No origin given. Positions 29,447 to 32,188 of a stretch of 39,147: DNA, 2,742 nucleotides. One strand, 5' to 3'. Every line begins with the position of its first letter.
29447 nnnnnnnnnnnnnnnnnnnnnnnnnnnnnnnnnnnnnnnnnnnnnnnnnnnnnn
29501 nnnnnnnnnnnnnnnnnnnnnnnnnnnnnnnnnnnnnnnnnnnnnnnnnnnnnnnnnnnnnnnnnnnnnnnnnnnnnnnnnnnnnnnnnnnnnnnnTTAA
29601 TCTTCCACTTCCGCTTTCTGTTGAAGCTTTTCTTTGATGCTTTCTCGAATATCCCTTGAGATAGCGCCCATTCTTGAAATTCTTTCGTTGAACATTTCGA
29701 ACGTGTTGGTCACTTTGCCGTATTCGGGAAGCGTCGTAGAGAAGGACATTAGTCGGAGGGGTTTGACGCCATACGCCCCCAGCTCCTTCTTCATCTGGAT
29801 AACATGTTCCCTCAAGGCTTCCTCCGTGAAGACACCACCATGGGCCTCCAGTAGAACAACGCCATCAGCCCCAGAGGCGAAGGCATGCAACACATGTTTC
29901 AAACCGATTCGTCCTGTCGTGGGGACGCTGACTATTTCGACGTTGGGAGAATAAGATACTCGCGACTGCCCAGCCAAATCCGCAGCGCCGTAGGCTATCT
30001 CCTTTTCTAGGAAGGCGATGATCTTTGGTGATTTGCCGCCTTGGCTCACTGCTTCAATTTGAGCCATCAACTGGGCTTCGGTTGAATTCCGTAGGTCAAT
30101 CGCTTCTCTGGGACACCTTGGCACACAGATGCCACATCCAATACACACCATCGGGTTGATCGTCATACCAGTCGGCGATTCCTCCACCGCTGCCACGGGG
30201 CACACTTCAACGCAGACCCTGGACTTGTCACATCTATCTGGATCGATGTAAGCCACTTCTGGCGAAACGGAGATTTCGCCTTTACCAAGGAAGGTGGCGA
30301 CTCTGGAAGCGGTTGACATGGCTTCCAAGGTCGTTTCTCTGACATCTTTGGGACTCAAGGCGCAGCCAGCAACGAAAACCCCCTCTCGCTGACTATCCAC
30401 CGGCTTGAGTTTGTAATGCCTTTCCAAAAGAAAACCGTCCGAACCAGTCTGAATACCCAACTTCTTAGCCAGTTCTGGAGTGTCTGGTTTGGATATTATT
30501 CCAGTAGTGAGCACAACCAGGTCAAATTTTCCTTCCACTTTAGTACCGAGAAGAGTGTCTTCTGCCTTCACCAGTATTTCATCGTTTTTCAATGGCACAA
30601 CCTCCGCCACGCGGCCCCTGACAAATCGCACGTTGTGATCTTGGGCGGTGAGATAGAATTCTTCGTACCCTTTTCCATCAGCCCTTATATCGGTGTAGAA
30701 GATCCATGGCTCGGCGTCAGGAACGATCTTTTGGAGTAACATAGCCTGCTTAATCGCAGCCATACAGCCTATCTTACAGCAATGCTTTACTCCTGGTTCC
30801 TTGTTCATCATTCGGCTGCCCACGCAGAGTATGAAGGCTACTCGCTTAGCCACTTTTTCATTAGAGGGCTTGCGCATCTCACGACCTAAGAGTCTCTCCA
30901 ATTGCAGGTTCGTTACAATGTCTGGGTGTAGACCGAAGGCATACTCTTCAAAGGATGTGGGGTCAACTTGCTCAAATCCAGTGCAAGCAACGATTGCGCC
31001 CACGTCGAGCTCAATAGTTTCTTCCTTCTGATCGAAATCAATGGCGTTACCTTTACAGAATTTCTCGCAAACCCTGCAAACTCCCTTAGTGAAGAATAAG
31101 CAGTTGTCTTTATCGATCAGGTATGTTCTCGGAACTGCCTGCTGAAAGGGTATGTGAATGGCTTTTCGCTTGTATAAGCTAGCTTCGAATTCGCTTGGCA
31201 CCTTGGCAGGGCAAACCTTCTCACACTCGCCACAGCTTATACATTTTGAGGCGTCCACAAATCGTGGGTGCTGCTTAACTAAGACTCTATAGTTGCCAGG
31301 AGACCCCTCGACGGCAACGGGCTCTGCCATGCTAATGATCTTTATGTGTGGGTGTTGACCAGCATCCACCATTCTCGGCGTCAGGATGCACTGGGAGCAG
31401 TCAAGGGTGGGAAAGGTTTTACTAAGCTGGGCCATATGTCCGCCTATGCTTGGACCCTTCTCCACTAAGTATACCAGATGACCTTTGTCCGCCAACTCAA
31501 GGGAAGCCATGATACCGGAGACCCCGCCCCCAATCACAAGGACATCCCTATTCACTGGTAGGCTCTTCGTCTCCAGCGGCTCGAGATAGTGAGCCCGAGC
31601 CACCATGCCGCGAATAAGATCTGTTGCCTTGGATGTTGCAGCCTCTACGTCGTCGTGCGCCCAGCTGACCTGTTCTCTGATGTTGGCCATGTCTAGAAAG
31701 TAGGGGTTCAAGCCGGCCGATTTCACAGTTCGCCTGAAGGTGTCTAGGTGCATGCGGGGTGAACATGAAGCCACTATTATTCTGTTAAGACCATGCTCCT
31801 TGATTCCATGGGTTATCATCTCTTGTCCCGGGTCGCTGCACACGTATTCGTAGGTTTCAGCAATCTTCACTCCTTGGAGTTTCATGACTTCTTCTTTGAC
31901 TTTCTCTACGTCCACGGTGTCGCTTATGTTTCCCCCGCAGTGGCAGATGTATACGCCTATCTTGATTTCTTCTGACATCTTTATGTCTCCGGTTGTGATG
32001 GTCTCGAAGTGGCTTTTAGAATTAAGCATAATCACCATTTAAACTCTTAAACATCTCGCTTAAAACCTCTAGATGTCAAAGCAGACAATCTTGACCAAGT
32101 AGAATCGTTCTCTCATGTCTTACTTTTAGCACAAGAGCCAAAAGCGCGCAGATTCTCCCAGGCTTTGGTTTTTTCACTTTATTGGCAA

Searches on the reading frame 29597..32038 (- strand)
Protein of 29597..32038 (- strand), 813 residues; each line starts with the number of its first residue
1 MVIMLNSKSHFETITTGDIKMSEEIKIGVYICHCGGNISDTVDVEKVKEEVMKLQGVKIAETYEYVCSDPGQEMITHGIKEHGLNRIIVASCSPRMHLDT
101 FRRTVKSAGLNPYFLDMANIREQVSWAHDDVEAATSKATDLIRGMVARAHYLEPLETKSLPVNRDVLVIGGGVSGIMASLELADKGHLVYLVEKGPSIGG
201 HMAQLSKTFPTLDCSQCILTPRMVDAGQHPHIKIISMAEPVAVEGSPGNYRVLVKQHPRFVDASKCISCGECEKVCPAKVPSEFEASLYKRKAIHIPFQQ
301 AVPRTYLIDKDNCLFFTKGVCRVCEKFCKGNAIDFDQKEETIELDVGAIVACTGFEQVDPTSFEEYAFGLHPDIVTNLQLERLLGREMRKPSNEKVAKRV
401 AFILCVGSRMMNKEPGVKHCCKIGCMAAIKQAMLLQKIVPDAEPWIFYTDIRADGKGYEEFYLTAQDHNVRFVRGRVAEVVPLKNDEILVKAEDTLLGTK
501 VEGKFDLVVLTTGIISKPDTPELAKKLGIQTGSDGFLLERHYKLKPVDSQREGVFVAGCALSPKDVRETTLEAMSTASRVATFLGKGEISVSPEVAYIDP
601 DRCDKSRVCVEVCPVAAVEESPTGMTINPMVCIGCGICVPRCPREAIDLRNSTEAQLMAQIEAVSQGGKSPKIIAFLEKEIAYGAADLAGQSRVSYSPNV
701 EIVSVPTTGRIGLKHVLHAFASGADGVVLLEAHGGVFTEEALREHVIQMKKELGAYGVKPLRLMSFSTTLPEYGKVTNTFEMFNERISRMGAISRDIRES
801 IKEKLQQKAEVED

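Call 4: search_protein_families(library=pfam, proteins=[window:29597-32038:-], max_evalue=0.01)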
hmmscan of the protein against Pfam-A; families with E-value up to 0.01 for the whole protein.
window:29597-32038:- (813 aa): 23 families
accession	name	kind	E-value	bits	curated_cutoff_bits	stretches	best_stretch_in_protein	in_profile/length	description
PF02662.21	FlpD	-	9e-24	84.3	22.3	1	673-791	1-123/123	Methyl-viologen-reducing hydrogenase, delta subunit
PF12838.12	Fer4_7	-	2.7e-15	57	27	3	602-646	1-52/52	4Fe-4S dicluster domain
PF00037.32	Fer4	-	1.5e-14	53.6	21.1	3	626-647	2-23/24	4Fe-4S binding domain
PF12837.12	Fer4_6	-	1.9e-11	43.8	25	2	261-280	4-23/24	4Fe-4S binding domain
PF13237.11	Fer4_10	-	9.6e-10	38.7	25.5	2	597-643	3-53/53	4Fe-4S dicluster domain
PF13484.11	Fer4_16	-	1.7e-09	38.8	30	2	632-664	2-35/66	4Fe-4S double cluster binding domain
PF25160.1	LdpA_Fe-S-bd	-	4.2e-09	36.5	27.6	1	605-650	5-46/49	LdpA Fe-S cluster-binding domain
PF12797.12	Fer4_2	-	3.2e-08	33.5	24.5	2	259-278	3-22/22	4Fe-4S binding domain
PF12831.13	FAD_oxidored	-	4.2e-08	33.3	27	1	165-203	1-39/416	FAD dependent oxidoreductase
PF07992.20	Pyr_redox_2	-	7.5e-08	32.6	26.1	1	165-208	2-45/291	Pyridine nucleotide-disulphide oxidoreductase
PF00890.30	FAD_binding_2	-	2.2e-07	30.9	20.4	1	165-203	1-39/414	FAD binding domain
PF14697.11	Fer4_21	-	3e-07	30.9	35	1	596-648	1-58/59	4Fe-4S dicluster domain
PF01266.30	DAO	-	3.5e-07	30.5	27.9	1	165-200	1-36/353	FAD dependent oxidoreductase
PF13534.11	Fer4_17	-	4.5e-07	30.7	22.2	2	632-663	2-31/61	4Fe-4S dicluster domain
PF13187.11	Fer4_9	-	3.6e-06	27.3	27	1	603-647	2-52/52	4Fe-4S dicluster domain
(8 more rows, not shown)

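Call 7: search_protein_families(library=ncbifam, proteins=[window:29597-32038:-], max_evalue=0.00001)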
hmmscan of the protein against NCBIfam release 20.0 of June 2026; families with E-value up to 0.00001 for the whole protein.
window:29597-32038:- (813 aa): 47 families (the best 25 are shown)
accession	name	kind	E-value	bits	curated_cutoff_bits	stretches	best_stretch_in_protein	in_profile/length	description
NF040770.1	hetero_SS_HdrA2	exception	3.9e-257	855.3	1100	1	26-794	1-775/777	CoB-CoM heterodisulfide reductase HdrA2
NF041778.1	hetero_SS_HdrA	equivalog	3.3e-200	666.8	1400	1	26-733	7-716/771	ferredoxin:CoB-CoM heterodisulfide reductase subunit HdrA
NF041891.1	hdrA_Methbact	equivalog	3.4e-198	660.5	1300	1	26-789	2-760/762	ferredoxin:CoB-CoM heterodisulfide reductase subunit HdrA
NF045873.1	F420_non_VhuD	exception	1.2e-15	57.8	215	1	671-792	2-127/132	F420-non-reducing hydrogenase iron-sulfur subunit VhuD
NF045490.1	FdxA_Protbact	equivalog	3.4e-12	46.5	135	1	600-655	6-63/104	ferredoxin FdxA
NF038196.1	ferrodoxin_EFR1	subfamily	6.6e-12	46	75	1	597-655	181-237/242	EFR1 family ferrodoxin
NF058577.1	FdxA_fam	equivalog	1.5e-11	44.3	65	1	596-646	2-52/52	4Fe-4S ferredoxin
NF042909.1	FMH_DH_FwdF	exception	3.6e-11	42.8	375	0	261-334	135-196/336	tungsten-dependent formylmethanofuran dehydrogenase subunit FwdF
TIGR02179.1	PorD_KorD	subfamily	4.6e-11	42.7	60.05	1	598-650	22-75/78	2-oxoacid:acceptor oxidoreductase, delta subunit, pyruvate/2-ketoisovalerate family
NF045763.1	PhenlGlyoxDHPadF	equivalog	9.7e-11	41.7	150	1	597-647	27-77/78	NADH-dependent phenylglyoxylate dehydrogenase subunit delta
TIGR01944.1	rnfB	subfamily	1.6e-10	40.8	68.7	1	590-659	102-172/190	RnfABCDGE type electron transport complex subunit B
TIGR01971.1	NuoI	subfamily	3.6e-10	39.5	113.05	0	260-294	77-114/121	NADH-quinone oxidoreductase, chain I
NF005504.0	PRK07118.1-3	equivalog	9.3e-10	38.3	437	0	586-620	233-267/293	Fe-S cluster domain-containing protein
NF045480.1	FdxA_Actino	equivalog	1.5e-09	38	125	1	605-657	13-65/107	ferredoxin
TIGR02700.1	flavo_MJ0208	hypoth_equivalog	2.2e-09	36.9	251.35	1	595-649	141-196/234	dihydromethanopterin reductase (acceptor)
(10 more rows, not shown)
